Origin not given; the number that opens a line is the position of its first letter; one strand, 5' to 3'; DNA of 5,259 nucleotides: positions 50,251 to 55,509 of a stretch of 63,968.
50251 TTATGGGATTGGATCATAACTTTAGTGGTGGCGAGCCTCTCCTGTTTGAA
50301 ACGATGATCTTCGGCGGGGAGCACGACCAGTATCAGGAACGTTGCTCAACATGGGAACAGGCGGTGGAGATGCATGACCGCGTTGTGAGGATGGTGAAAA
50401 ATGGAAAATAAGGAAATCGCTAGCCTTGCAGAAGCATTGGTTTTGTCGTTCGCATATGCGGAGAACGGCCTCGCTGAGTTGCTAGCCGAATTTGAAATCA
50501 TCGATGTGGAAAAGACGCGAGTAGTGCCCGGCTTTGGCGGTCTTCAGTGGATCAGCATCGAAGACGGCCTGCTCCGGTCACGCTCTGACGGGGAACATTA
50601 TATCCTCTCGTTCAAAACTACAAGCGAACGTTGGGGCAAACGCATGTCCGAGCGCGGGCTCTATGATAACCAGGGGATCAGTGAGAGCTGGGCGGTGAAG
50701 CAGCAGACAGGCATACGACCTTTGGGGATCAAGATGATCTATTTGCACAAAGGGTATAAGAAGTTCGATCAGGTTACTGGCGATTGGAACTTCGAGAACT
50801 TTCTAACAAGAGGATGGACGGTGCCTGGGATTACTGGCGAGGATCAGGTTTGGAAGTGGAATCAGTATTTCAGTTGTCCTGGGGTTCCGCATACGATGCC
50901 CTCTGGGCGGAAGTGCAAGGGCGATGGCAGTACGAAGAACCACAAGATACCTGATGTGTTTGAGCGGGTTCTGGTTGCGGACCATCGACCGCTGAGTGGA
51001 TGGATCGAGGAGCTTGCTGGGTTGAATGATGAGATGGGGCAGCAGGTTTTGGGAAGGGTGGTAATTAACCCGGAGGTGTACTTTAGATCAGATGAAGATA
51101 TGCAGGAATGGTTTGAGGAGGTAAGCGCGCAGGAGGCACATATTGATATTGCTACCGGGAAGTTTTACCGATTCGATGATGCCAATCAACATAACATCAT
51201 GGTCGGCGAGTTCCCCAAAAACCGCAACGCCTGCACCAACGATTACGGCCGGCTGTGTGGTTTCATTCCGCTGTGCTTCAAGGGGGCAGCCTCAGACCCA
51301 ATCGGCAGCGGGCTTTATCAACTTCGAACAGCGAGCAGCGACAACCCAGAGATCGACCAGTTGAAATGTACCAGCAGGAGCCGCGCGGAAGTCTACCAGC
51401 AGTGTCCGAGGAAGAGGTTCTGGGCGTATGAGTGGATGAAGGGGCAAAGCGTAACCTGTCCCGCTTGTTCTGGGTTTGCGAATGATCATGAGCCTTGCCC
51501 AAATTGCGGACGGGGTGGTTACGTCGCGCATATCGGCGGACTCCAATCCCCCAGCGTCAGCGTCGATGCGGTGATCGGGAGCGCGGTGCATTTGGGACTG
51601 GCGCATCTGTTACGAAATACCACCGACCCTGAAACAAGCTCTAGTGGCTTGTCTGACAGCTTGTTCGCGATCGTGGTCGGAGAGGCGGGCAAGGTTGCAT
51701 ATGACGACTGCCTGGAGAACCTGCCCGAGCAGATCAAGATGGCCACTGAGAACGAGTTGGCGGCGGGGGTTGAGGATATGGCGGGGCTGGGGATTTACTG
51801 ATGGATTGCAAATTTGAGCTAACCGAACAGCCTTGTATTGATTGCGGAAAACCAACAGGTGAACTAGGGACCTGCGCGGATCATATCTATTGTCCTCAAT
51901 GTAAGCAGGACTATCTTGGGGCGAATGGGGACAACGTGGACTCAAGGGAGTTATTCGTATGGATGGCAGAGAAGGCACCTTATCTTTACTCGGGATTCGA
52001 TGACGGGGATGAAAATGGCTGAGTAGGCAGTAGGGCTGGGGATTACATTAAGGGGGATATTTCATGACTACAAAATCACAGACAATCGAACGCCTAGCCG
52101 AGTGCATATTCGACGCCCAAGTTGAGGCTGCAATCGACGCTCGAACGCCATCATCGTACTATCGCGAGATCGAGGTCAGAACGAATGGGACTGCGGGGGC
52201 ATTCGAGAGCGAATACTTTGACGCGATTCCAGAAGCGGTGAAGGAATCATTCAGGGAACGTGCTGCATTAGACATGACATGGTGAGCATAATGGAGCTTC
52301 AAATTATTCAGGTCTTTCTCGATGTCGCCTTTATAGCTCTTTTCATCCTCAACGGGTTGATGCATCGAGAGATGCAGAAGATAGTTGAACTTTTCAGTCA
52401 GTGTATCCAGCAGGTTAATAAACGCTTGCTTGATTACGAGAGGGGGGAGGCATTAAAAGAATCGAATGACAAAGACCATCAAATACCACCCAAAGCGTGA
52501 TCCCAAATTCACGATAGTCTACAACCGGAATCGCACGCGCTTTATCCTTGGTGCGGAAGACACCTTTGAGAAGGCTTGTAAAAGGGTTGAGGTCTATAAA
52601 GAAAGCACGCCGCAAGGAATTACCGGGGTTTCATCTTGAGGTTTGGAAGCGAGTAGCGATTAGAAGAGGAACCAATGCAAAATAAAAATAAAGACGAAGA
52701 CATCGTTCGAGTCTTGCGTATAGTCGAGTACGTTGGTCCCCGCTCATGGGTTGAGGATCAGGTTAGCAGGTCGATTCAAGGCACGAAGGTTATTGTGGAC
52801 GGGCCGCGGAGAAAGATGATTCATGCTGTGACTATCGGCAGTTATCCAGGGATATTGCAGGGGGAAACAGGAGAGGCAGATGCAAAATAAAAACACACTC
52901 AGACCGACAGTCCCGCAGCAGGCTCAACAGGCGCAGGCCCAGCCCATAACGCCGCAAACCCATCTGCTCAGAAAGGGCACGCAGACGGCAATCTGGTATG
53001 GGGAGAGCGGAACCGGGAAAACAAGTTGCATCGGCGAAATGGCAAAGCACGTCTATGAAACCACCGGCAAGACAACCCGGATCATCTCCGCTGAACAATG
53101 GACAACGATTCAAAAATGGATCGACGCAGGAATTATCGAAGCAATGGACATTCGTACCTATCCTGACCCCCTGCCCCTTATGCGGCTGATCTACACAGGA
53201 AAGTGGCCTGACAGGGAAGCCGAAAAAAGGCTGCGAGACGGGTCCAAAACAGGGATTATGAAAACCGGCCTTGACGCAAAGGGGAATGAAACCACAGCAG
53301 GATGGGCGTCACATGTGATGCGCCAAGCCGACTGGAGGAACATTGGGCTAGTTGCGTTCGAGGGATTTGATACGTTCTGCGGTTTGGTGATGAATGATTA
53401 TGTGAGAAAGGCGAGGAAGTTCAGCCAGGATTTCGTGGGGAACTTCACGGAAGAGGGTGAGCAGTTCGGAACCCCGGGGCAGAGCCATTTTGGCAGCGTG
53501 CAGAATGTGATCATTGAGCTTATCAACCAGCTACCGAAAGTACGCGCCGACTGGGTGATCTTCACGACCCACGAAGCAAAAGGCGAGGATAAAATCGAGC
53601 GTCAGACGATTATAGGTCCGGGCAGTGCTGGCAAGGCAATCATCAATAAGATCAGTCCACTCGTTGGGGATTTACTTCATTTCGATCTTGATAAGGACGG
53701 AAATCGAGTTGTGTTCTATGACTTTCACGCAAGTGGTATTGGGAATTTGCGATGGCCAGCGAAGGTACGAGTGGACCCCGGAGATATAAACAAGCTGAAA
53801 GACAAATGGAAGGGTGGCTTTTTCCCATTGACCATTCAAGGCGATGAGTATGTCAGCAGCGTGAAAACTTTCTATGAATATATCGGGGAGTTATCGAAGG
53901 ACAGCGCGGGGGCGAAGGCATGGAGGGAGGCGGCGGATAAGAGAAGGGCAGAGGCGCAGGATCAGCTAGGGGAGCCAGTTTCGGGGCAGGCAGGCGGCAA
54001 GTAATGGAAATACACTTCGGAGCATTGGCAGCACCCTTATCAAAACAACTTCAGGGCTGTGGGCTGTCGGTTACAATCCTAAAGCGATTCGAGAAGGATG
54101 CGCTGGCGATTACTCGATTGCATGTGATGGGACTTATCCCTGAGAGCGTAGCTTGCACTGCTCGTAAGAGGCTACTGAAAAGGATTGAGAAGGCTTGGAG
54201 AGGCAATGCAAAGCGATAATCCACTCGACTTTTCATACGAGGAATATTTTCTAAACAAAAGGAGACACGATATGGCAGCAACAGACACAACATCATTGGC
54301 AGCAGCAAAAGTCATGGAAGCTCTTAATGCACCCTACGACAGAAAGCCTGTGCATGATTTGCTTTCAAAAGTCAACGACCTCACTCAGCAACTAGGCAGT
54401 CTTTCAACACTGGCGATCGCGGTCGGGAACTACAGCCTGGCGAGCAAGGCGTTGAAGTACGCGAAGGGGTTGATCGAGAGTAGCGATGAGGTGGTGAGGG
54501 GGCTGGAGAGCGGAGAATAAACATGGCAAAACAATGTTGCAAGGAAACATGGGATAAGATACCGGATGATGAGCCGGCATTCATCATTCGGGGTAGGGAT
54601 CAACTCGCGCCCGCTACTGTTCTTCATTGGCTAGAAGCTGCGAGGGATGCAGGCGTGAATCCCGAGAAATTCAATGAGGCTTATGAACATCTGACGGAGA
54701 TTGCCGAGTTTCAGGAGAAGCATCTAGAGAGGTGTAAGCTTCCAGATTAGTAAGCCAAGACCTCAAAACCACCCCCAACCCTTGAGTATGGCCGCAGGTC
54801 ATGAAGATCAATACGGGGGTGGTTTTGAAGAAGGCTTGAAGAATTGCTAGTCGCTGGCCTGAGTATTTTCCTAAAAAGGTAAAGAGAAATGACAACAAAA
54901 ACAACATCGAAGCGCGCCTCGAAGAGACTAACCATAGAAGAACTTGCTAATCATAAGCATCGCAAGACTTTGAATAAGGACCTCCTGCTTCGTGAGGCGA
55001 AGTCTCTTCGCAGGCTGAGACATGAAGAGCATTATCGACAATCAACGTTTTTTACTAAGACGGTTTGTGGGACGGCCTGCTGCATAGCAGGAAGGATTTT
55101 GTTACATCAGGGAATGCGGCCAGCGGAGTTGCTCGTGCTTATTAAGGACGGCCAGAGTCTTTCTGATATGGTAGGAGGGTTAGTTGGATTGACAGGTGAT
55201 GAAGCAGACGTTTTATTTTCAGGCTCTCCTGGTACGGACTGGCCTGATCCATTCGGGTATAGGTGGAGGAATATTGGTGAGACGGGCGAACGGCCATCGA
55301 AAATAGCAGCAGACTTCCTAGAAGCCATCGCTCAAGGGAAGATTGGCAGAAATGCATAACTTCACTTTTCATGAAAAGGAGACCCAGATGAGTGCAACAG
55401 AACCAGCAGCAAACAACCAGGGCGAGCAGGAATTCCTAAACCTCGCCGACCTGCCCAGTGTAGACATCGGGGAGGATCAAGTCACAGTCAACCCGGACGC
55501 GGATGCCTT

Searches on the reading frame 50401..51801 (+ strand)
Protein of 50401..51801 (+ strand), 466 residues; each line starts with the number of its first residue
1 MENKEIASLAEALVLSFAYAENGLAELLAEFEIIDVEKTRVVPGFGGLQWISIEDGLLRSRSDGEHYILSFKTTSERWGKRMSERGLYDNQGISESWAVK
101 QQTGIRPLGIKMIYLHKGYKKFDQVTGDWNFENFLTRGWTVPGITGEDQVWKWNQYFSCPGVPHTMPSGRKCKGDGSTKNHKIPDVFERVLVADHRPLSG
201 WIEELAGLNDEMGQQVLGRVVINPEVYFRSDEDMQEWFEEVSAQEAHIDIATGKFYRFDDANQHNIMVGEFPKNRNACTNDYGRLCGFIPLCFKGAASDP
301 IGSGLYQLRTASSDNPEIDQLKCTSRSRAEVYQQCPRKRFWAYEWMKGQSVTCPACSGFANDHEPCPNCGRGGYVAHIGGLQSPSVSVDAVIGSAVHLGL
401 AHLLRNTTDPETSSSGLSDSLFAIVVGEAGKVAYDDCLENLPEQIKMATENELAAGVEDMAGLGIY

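Call 12: search_protein_families(library=pfam, proteins=[window:50401-51801:+], max_evalue=0.01)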
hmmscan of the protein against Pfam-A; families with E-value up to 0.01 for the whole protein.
window:50401-51801:+ (466 aa): 0 families

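Call 13: search_protein_families(library=phrogs, proteins=[window:50401-51801:+], max_evalue=0.01)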
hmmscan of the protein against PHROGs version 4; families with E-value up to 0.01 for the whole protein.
window:50401-51801:+ (466 aa): 2 families
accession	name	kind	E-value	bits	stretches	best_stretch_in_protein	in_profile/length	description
phrog_28723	-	unknown function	0.0016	19.9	1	350-375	41-66/83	-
phrog_1218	-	DNA, RNA and nucleotide metabolism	0.0073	16.6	0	54-121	144-212/364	exonuclease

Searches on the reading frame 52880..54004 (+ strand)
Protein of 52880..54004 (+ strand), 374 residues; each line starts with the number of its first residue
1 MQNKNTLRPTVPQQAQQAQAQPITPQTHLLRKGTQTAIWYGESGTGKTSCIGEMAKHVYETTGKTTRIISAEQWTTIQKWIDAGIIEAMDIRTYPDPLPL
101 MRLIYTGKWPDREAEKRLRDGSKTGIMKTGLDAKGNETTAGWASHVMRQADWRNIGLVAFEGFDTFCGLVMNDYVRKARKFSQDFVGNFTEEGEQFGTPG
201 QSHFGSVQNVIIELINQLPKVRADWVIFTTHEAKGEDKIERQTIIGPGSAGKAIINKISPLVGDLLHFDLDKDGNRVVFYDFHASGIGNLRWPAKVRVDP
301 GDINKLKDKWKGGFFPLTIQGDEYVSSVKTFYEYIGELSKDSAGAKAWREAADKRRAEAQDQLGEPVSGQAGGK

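Call 12: search_protein_families(library=pfam, proteins=[window:52880-54004:+], max_evalue=0.01)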
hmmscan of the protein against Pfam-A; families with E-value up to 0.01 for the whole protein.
window:52880-54004:+ (374 aa): 3 families
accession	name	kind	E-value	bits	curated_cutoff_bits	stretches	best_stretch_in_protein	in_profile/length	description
PF13479.12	AAA_24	-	4.4e-08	33.6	27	1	36-279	4-182/195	AAA domain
PF13191.12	AAA_16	-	0.0078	17.2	32.6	0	40-71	30-66/167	AAA ATPase domain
PF13604.12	AAA_30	-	0.0082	16.3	27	0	27-69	11-52/191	AAA domain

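Call 13: search_protein_families(library=phrogs, proteins=[window:52880-54004:+], max_evalue=0.01)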
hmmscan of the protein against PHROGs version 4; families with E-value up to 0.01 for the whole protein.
window:52880-54004:+ (374 aa): 1 family
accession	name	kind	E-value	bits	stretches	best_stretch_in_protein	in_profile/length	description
phrog_124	-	DNA, RNA and nucleotide metabolism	8.7e-09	36.2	2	197-316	136-263/382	Sak4-like ssDNA annealing protein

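Call 33: find_related_loci(query=window:52880-54004:+, collection=viral_contigs, flank=8000)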
Query window:52880-54004:+ (374 aa) in viral_contigs; peptide patterns used: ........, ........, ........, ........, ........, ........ (x = any residue, [..] = any of these).
2 stretches matched a pattern, but none encodes a relative of the query by tblastn (E <= 1e-3).

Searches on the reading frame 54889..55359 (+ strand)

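Call 12: search_protein_families(library=pfam, proteins=[window:54889-55359:+], max_evalue=0.01)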
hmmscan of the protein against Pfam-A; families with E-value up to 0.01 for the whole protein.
window:54889-55359:+ (156 aa): 0 families

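Call 13: search_protein_families(library=phrogs, proteins=[window:54889-55359:+], max_evalue=0.01)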
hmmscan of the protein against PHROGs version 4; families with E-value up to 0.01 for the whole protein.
window:54889-55359:+ (156 aa): 1 family
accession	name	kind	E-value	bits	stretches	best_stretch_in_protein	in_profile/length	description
phrog_889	-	unknown function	2.6e-07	31.3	1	50-113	53-128/162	-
